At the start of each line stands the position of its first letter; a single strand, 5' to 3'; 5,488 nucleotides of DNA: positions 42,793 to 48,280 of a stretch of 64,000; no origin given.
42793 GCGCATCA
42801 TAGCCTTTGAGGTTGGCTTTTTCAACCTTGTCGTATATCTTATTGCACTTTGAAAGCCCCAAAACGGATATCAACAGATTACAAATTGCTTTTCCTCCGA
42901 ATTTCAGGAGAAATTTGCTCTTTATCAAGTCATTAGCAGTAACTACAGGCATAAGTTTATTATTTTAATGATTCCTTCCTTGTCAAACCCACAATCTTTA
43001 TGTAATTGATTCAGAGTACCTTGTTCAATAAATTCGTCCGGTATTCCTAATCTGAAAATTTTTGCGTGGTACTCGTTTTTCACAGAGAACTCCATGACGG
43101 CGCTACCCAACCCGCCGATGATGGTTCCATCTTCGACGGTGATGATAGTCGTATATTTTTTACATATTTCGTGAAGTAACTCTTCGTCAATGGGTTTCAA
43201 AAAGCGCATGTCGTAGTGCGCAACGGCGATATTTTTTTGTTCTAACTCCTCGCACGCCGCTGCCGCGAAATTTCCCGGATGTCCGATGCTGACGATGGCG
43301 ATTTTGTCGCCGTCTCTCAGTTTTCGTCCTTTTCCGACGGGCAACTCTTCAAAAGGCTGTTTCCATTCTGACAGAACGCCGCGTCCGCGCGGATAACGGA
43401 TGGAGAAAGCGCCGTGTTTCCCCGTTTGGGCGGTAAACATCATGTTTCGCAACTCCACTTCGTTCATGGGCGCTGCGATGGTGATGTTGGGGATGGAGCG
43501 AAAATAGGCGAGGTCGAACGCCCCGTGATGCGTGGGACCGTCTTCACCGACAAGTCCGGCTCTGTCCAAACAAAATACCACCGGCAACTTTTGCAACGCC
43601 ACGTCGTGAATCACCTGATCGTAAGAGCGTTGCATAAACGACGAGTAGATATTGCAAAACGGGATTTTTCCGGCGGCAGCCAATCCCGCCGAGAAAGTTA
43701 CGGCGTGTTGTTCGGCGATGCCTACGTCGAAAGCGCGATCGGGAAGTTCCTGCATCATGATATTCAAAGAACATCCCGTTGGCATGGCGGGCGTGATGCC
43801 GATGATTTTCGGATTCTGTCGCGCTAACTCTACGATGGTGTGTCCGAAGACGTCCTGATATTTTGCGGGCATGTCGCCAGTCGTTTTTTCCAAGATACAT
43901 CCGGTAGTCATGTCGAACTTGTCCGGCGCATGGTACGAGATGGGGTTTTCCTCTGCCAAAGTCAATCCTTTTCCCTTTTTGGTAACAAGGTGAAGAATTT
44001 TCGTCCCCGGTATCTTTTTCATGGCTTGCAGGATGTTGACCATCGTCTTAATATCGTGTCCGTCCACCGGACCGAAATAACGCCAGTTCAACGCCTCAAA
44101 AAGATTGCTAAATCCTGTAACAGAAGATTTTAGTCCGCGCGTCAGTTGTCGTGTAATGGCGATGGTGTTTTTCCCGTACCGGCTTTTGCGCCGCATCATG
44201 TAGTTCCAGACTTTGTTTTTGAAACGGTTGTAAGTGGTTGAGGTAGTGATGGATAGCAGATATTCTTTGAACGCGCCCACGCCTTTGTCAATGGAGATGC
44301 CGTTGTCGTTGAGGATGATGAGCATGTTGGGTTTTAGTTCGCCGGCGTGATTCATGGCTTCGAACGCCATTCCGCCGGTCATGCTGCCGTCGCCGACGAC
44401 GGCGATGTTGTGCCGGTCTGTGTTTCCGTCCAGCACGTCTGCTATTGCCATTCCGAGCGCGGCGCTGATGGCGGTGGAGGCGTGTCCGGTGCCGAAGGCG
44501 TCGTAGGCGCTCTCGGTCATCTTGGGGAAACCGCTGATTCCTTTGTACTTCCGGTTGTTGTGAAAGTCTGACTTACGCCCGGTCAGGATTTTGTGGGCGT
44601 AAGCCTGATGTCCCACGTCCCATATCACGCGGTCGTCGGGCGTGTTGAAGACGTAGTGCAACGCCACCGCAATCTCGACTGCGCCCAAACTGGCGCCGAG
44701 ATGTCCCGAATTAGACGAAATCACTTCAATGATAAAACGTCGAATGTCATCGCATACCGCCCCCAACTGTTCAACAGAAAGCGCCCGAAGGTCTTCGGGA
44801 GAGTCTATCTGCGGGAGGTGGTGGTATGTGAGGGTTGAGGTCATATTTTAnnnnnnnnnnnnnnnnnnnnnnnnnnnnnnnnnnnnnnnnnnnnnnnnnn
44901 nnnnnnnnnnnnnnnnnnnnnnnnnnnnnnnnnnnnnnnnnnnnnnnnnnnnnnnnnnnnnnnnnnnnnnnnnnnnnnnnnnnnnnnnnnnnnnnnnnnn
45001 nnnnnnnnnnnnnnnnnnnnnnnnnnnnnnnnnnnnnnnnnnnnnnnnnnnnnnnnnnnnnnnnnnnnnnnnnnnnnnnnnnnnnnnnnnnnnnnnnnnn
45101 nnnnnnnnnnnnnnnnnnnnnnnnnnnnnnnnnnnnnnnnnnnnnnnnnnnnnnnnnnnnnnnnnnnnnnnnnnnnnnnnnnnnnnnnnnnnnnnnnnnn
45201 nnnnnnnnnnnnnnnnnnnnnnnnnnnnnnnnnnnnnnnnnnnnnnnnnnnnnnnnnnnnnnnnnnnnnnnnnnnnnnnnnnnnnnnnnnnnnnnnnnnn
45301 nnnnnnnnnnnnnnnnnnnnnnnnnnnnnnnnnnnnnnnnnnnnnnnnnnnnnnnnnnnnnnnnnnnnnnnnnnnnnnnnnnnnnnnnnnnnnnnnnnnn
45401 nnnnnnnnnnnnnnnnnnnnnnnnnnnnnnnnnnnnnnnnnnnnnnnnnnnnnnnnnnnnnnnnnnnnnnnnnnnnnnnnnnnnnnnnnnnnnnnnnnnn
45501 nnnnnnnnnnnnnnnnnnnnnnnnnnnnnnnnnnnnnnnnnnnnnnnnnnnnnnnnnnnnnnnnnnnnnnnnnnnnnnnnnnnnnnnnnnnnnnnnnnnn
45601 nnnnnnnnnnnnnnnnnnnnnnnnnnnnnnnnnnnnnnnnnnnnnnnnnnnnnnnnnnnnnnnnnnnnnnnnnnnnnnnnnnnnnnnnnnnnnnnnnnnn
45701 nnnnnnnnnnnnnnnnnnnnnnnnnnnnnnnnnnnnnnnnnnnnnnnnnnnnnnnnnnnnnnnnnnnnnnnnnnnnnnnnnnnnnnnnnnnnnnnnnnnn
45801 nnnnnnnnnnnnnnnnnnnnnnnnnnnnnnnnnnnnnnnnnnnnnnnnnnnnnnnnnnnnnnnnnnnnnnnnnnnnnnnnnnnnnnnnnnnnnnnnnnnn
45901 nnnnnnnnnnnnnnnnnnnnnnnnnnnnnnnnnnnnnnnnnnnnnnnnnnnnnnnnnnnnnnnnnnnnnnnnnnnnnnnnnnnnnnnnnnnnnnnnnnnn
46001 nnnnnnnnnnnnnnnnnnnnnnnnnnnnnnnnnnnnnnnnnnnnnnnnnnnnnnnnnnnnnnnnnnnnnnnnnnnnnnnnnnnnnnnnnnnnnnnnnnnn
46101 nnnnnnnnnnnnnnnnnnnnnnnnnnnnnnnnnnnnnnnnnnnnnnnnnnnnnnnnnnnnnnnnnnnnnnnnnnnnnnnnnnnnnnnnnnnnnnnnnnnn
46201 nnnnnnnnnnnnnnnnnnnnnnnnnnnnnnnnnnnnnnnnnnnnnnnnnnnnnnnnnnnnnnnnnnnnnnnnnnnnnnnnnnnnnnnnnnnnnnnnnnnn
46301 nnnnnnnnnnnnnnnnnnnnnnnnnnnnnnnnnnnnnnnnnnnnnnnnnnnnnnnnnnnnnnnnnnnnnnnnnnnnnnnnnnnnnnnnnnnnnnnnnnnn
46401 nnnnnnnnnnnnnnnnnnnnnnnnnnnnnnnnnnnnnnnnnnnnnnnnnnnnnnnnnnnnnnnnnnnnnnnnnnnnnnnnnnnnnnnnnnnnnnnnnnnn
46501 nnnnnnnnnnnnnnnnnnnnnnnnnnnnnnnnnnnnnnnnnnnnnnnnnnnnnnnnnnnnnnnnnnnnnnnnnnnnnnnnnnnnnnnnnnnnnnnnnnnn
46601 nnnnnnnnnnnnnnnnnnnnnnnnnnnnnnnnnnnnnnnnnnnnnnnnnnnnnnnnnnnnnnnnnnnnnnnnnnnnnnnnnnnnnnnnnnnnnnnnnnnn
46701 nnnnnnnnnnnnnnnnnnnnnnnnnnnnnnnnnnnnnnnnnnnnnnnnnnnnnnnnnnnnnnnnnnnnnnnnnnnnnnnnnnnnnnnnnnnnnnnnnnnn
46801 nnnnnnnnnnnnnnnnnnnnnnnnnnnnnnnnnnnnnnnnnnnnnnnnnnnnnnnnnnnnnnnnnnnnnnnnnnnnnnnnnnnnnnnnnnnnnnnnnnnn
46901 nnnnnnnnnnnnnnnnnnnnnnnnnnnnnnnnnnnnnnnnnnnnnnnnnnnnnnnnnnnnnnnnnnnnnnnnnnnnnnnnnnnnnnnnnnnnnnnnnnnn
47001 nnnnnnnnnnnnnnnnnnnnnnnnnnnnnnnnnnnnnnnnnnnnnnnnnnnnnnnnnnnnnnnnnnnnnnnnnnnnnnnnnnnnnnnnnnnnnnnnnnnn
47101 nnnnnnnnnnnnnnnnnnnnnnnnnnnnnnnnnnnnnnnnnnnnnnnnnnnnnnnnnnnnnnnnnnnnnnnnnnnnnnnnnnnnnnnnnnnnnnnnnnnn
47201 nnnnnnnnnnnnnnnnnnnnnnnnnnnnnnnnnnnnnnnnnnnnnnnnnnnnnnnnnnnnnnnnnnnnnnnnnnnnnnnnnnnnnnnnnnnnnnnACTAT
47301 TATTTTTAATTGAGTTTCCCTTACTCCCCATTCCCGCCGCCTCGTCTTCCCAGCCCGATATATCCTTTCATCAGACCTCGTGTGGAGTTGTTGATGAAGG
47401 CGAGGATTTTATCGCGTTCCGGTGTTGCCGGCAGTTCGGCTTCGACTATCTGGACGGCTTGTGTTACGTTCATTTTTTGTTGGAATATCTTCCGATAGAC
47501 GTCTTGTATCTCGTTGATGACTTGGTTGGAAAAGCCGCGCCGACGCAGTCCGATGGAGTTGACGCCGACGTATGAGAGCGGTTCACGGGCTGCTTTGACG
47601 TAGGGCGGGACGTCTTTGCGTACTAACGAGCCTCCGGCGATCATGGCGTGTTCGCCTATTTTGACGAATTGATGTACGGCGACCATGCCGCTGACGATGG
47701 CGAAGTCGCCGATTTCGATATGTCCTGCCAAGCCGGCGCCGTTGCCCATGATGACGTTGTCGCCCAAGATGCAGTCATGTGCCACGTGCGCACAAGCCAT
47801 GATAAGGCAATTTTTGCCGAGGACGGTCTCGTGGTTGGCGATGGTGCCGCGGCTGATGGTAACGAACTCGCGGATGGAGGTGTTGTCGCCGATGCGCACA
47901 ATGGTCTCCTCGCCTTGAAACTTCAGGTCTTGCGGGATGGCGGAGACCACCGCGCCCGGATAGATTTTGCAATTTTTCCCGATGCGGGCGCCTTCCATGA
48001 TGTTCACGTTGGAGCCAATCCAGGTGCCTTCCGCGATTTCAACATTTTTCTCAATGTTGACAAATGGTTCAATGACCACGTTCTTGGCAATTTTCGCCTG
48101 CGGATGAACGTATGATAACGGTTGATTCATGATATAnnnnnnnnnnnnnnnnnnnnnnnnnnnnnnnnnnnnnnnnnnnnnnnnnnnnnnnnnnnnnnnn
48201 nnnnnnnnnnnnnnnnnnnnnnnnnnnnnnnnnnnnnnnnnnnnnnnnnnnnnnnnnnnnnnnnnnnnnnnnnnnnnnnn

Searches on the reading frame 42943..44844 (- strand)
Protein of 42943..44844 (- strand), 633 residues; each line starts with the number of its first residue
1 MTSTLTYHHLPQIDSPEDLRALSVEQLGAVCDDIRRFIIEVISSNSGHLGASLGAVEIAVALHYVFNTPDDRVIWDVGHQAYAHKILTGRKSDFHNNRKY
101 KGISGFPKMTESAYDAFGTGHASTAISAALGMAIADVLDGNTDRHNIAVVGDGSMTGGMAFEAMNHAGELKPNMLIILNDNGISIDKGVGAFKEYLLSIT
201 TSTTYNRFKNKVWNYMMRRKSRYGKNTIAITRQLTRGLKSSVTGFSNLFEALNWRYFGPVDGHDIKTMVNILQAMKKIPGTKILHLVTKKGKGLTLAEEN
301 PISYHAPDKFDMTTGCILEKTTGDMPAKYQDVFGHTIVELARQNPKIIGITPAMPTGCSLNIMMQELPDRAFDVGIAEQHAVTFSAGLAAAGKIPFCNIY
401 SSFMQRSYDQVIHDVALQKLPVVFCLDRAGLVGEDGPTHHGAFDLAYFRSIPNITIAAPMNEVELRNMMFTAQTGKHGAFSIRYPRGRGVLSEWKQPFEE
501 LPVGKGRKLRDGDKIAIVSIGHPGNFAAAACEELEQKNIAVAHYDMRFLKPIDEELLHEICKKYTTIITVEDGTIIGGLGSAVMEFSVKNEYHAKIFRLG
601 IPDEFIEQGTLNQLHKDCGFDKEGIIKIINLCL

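Call 47: search_protein_families(library=pfam, proteins=[window:42943-44844:-], max_evalue=0.001)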
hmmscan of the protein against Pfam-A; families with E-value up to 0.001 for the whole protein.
window:42943-44844:- (633 aa): 5 families
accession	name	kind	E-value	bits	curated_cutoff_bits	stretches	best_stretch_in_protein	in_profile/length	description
PF13292.11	DXP_synthase_N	-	3.8e-110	367.9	21.2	1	10-288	1-274/274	1-deoxy-D-xylulose-5-phosphate synthase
PF02779.29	Transket_pyr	-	1.5e-40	139.1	27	1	328-487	4-170/174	Transketolase, pyrimidine binding domain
PF02780.25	Transketolase_C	-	3.5e-27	95.2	25.9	1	504-625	1-124/124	Transketolase, C-terminal domain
PF00456.26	Transketolase_N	-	2.3e-12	47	22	1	34-219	9-214/334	Transketolase, thiamine diphosphate binding domain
PF02775.26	TPP_enzyme_C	-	1.8e-05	25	21.9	1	112-183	20-84/151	Thiamine pyrophosphate enzyme, C-terminal TPP binding domain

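Call 60: find_homologous_proteins(query=window:42943-44844:-, max_evalue=1e-50)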
Query window:42943-44844:- (633 aa): 8000 proteins with E <= 1e-50 among 8000 candidates; the best 120 are listed.
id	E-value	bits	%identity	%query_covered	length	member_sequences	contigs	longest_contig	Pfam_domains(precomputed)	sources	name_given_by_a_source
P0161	0.0e+0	1455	100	100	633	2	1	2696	PF02775.27,PF13292.12,PF02780.26,PF02779.30,PF00456.27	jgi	-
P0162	0.0e+0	1315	89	99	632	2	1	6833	PF13292.12,PF02780.26,PF02779.30,PF00456.27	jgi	jgi:1-deoxy-D-xylulose-5-phosphate synthase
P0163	0.0e+0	1304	88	100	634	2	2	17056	PF13292.12,PF02780.26,PF02779.30,PF00456.27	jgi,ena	-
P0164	0.0e+0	1299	88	100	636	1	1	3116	PF02775.27,PF13292.12,PF02780.26,PF02779.30,PF00456.27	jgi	jgi:1-deoxy-D-xylulose-5-phosphate synthase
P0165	0.0e+0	1288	88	100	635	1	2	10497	PF13292.12,PF02780.26,PF02779.30,PF00456.27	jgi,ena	-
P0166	0.0e+0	1273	86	99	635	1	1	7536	PF02775.27,PF13292.12,PF02780.26,PF02779.30,PF00456.27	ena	-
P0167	0.0e+0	1148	78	98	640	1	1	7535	PF13292.12,PF02780.26,PF02779.30,PF00456.27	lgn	-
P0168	0.0e+0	1125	76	100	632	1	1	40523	PF13292.12,PF02780.26,PF02779.30,PF00456.27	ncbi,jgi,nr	ncbi:MAG: 1-deoxy-D-xylulose-5-phosphate synthase [Bacteroidales bacterium]|jgi:1-deoxy-D-xylulose-5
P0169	0.0e+0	1094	73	100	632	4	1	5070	PF02775.27,PF13292.12,PF02780.26,PF02779.30,PF00456.27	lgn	-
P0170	5.8e-295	998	67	100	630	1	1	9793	PF13292.12,PF02780.26,PF02779.30,PF00456.27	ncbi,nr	ncbi:MAG: 1-deoxy-D-xylulose-5-phosphate synthase [Bacteroidales bacterium]|nr:1-deoxy-D-xylulose-5-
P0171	1.9e-290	983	67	100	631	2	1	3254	PF13292.12,PF02780.26,PF02779.30,PF00456.27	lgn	-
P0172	1.1e-289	980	67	99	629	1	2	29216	PF02775.27,PF13292.12,PF00676.26,PF02780.26,PF02779.30,PF00456.27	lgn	-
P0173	1.9e-289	980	66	100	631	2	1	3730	PF13292.12,PF02780.26,PF02779.30,PF00456.27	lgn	-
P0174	1.4e-287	974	66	100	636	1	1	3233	PF13292.12,PF02780.26,PF02779.30,PF00456.27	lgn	-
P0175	1.7e-286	970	66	99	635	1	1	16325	PF13292.12,PF00676.26,PF02780.26,PF02779.30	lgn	-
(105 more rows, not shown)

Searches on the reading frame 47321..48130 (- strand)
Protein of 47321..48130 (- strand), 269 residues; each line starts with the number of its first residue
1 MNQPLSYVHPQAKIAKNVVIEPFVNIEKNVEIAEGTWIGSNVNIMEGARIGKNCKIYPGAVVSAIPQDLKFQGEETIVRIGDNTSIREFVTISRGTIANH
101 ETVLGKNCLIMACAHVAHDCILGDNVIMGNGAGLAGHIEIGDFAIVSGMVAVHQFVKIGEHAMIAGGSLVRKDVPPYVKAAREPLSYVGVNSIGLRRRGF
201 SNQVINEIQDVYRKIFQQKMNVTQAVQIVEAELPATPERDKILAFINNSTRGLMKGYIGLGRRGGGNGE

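Call 99: search_protein_families(library=pfam, proteins=[window:47321-48130:-], max_evalue=0.01)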
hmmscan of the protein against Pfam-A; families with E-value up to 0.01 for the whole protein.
window:47321-48130:- (269 aa): 5 families
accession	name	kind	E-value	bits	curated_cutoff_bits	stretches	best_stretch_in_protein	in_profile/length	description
PF00132.30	Hexapep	-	5.9e-32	108.5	27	3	102-136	2-36/36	Bacterial transferase hexapeptide (six repeats)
PF13720.11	Acetyltransf_11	-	5.1e-27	94.5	24.5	1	173-253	1-81/82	Udp N-acetylglucosamine O-acyltransferase; Domain 2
PF25084.1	LbH_EIF2B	-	1.9e-07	31.5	54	2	15-108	7-103/105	EIF2B subunit epsilon LbH domain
PF25087.1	GMPPB_C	-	0.00016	21.8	39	0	40-136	3-96/110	GMPPB C-terminal domain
PF24894.1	Hexapep_GlmU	-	0.0024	18.4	23.3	0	8-42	54-87/104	GlmU-like, C-terminal hexapeptide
